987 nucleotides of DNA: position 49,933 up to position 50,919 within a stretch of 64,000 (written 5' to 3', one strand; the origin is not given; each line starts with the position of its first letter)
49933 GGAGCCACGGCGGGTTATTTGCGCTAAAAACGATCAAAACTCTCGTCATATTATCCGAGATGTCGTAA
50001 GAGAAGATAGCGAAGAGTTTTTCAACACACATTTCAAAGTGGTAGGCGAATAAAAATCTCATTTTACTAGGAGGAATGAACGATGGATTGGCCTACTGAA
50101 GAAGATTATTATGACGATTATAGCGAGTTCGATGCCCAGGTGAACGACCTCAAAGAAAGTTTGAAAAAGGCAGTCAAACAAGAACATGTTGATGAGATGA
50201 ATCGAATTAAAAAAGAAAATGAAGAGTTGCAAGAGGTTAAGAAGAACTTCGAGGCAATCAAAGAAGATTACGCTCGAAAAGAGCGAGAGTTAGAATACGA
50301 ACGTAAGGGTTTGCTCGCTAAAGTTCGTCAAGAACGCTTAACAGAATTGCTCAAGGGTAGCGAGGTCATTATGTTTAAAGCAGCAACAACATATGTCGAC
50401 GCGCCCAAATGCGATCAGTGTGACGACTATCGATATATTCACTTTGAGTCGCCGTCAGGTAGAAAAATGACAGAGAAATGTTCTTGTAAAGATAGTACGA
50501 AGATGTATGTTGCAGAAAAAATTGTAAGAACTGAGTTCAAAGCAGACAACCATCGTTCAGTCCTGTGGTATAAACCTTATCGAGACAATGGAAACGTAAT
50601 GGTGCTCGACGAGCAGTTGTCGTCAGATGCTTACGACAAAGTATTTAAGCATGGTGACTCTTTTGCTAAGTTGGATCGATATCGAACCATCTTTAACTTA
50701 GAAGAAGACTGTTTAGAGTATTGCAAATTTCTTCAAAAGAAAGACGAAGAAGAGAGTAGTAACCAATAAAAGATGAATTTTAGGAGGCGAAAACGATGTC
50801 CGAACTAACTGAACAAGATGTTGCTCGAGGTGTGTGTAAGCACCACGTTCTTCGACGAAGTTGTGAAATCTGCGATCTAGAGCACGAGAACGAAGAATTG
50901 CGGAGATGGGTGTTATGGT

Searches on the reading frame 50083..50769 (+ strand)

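Call 28: search_protein_families(library=phrogs, proteins=[window:50083-50769:+], max_evalue=0.00001)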
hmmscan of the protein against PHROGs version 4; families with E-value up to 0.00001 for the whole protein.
window:50083-50769:+ (228 aa): 1 family
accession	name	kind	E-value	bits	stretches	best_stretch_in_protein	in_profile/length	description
phrog_9300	-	unknown function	7.2e-20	72.8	1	6-223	10-227/248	-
